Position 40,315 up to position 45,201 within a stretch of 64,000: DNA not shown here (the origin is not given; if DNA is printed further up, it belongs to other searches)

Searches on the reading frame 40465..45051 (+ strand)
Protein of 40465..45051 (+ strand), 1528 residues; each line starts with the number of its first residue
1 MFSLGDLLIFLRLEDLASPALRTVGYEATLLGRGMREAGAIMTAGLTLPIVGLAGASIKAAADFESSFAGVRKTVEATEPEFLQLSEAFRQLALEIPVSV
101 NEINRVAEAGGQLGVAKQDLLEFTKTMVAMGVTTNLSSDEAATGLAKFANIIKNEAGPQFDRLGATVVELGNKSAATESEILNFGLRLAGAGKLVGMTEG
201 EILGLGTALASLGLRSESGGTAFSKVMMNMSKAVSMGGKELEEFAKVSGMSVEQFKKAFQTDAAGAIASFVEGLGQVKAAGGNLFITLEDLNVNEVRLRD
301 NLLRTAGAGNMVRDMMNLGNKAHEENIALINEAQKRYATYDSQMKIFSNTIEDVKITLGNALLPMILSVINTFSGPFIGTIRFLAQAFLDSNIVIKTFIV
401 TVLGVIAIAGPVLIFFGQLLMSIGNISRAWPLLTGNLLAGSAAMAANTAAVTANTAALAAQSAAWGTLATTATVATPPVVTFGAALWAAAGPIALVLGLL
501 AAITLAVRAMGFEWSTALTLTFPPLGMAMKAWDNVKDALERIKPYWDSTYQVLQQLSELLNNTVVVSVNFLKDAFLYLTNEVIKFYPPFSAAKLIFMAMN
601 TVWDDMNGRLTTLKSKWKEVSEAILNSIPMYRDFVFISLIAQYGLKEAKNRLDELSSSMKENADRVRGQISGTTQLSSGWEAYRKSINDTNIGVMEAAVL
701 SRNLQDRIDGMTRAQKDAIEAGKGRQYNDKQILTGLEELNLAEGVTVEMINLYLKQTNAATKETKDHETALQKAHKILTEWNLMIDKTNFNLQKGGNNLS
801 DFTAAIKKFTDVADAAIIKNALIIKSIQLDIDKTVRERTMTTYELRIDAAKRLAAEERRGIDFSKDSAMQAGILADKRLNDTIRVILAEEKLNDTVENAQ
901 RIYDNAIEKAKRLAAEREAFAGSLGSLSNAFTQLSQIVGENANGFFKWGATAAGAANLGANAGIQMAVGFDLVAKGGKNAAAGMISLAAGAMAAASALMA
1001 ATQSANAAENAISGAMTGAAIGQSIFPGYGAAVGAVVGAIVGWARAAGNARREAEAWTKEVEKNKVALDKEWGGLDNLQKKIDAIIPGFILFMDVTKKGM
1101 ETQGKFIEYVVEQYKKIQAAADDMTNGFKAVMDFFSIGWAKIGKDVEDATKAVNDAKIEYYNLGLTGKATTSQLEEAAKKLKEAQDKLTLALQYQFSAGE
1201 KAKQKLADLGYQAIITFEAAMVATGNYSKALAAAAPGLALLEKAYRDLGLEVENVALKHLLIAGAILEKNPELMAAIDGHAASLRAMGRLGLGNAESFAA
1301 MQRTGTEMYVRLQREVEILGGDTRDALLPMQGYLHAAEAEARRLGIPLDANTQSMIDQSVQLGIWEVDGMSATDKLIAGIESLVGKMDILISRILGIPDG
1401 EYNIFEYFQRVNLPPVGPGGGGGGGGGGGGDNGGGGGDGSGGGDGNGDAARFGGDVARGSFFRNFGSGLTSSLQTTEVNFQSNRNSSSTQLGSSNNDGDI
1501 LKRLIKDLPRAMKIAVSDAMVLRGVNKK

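Call 8: search_protein_families(library=phrogs, proteins=[window:40465-45051:+], max_evalue=0.01)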
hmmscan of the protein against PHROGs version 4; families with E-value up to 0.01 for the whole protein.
window:40465-45051:+ (1528 aa): 16 families
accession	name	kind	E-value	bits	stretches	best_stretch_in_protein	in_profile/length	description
phrog_13339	-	tail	9.1e-107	359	1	33-381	61-406/2156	tail length tape measure protein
phrog_17321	-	unknown function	1.1e-84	285.9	2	20-237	49-272/1484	-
phrog_1293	-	tail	6.1e-74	250.6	1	23-497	144-624/1424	tail length tape measure protein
phrog_17594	-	tail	9.3e-53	180.2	1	53-471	170-592/1582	tail length tape measure protein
phrog_28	-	tail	8.1e-47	161.5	1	35-803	259-855/1228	tail length tape measure protein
phrog_23108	-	tail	1.4e-43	149.8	1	56-361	444-750/1552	tail length tape measure protein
phrog_1272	-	tail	4.1e-40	138.5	1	20-634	219-815/1606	tail length tape measure protein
phrog_4704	-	tail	6.6e-35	121.9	1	29-278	187-423/625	tail length tape measure protein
phrog_991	-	tail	7.7e-30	104.3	1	33-627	270-760/1966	tail length tape measure protein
phrog_167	-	tail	3e-28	99.1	1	30-913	260-933/1555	tail length tape measure protein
phrog_1533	-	tail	1.1e-26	93.8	1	28-507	219-666/1688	tail length tape measure protein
phrog_14441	-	tail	4.8e-24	86.4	1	47-223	64-239/241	tail length tape measure protein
phrog_5218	-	unknown function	3.9e-17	62.7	1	20-510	188-659/1599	-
phrog_25337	-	tail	2.8e-16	59.4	1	39-507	174-626/1456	tail length tape measure protein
phrog_3336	-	tail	3.1e-06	27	1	40-148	70-181/1051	tail length tape measure protein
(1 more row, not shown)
